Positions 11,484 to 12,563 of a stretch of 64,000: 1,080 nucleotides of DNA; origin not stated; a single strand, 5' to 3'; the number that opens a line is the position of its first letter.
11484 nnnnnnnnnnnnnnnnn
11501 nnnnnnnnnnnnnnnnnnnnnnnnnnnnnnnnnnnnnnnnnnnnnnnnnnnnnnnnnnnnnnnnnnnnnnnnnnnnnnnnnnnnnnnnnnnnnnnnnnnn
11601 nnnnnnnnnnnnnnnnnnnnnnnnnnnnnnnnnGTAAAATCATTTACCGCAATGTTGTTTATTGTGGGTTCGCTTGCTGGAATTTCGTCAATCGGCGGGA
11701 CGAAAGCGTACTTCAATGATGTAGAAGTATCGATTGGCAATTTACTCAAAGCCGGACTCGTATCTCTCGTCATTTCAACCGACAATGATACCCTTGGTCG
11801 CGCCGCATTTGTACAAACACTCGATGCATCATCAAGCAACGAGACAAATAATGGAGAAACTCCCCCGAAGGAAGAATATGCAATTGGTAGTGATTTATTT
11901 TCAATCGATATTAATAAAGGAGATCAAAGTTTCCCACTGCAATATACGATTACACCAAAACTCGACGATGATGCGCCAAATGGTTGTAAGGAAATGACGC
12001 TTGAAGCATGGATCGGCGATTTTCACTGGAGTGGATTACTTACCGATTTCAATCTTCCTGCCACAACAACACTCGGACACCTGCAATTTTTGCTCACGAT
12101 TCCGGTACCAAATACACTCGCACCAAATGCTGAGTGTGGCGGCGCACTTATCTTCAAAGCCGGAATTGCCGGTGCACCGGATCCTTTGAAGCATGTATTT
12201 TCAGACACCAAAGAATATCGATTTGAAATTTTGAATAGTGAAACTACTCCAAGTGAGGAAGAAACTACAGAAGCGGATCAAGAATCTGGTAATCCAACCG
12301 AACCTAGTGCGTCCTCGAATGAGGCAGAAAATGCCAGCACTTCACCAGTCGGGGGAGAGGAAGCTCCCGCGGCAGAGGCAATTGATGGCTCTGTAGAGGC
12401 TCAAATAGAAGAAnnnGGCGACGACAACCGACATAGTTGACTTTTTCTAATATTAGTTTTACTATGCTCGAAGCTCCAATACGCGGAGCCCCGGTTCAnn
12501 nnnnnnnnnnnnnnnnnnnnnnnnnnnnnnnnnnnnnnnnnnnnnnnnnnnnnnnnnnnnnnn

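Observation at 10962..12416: SipW peptidase fused in-frame to its own substrate-like TasA domain (possible self-processing peptidase-pilin fusion)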

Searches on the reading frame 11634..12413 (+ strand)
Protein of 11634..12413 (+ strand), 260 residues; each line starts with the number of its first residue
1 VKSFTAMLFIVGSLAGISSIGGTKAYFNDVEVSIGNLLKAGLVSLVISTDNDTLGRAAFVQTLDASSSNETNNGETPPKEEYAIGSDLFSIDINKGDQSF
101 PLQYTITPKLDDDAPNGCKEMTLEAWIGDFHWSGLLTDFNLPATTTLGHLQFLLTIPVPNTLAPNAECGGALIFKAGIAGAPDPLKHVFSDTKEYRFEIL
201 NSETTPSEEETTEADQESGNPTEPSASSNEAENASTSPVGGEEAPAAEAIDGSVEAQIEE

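Call 26: predict_structure(alignment_id=A1)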
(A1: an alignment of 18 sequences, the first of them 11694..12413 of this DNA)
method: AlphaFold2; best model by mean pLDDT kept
length: 240 residues; sequences in the alignment: 18
mean_pLDDT: 70.4   pTM: 0.57
mean pLDDT of the five models: 70.4, 68.5, 68.1, 67.9, 66.1
residues with pLDDT >= 90: 87; 70-90: 39; 50-70: 40; < 50: 74
segments of 3 or more residues with pLDDT < 50: 1-20, 32-48, 54-62, 189-196, 198-200, 205-208
pLDDT, mean of each block of 10 residues (from residue 1): 41 42 75 39 44 47 73 88 96 94 96 97 95 92 91 94 80 91 58 47 49 54 52 55
secondary structure, 60 per line:
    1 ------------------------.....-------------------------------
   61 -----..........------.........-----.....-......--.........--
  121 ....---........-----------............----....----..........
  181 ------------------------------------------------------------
elements in order: E25-29 E66-75 E82-90 H96-100 E102-107 E110-115 E121-124 E128-135 E147-158 H163-166 E171-180

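Call 56: fold_search(model_id=the predicted structure, library=pdb)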
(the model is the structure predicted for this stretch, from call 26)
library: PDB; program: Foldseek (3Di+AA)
matches with E <= 10: 1366; with E <= 0.001: 0
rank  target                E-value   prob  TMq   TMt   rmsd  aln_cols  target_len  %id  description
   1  7fe0_A                1.5e-03  0.99  0.25  0.30   8.4       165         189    8  AvmM Catalyzes Macrocyclization in Alchivemycin A Biosynthesis (released 2021-09-01)
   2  9csd_A                2.1e-03  1.00  0.30  0.11   6.1       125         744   11  The Ectodomains of SPRING and S1P with the inhibitor PF-429242 (released 2025-04-23)
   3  2okm                  2.6e-03  0.97  0.20  0.30  10.5       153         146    7  Crystal structure of ACE19, the collagen binding subdomain of Enterococcus faecalis surface protein ACE (released 2008-01-22)
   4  4lba_B                3.1e-03  1.00  0.27  0.50   4.5       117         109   15  Crystal structure of a conjugative transposon lipoprotein (BACEGG_03088) from Bacteroides eggerthii DSM 20697 at 1.70  (released 2013-08-07)
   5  4ph8_A                3.5e-03  0.97  0.26  0.37   9.8       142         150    8  Crystal structure of AggA, the major subunit of aggregative adherence fimbriae type I (AAF/I) from the Escherichia col (released 2014-10-01)
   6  2hb0_B                3.7e-03  0.99  0.28  0.21   7.6       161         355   12  Crystal Structure of CfaE, the Adhesive Subunit of CFA/I Fimbria of Enterotoxigenic Escherichia coli (released 2007-06-26)
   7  8k2h_A                4.6e-03  0.98  0.25  0.12   8.1       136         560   12  Crystal structure of Group 2Oligosaccharide/Monosaccharide-releasing beta-N-acetylhexosaminidase NgaAt from Arabidopsi (released 2024-04-24)
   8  2z1p                  4.6e-03  0.97  0.22  0.20  10.0       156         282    8  The Enterococcus faecalis MSCRAMM ACE binds its ligands by the collagen Hug Model (released 2007-05-29)
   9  2hb0_A                5.1e-03  0.99  0.29  0.21   7.4       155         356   12  Crystal Structure of CfaE, the Adhesive Subunit of CFA/I Fimbria of Enterotoxigenic Escherichia coli (released 2007-06-26)
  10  2l3b_MODEL_1_A        5.4e-03  1.00  0.33  0.55   9.4       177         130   12  Solution NMR structure of the BT_0084 lipoprotein from Bacteroides thetaiotaomicron, Northeast Structural Geno (released 2010-11-10)
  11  6aoy_B                5.7e-03  0.99  0.28  0.39   5.8       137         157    8  F9 pilus adhesin FmlH lectin domain from E. coli UTI89 co-crystallized with o-nitrophenyl beta-galactoside (ONPG) (released 2018-02-28)
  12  6fm5                  6.3e-03  0.99  0.30  0.41   5.2       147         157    8  Crystal structure of self-complemented CsuA/B major subunit from archaic chaperone-usher Csu pili of Acinetobacter bauma (released 2018-09-26)
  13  8uwc                  7.4e-03  1.00  0.29  0.15   7.1       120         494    9  Site-one protease without SPRING (released 2024-07-10)
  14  4hji_B                8.7e-03  0.95  0.25  0.35   8.7       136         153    7  Structure of the CooA pilin subunit from enterotoxigenic Escherichia coli (released 2012-12-19)
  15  3f83                  9.2e-03  0.96  0.27  0.14   7.7       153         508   10  Structure of fusion complex of the minor pilin CfaE and major pilin CfaB of CFA/I pili from ETEC E. coli (released 2009-08-11)
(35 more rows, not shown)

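Call 71: search_solved_structures(query=A5, max_evalue=10, show_alignments=2)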
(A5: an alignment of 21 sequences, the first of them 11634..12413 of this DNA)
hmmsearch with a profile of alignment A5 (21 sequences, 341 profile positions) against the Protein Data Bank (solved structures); distinct sequences matched with E-value up to 10: 0.
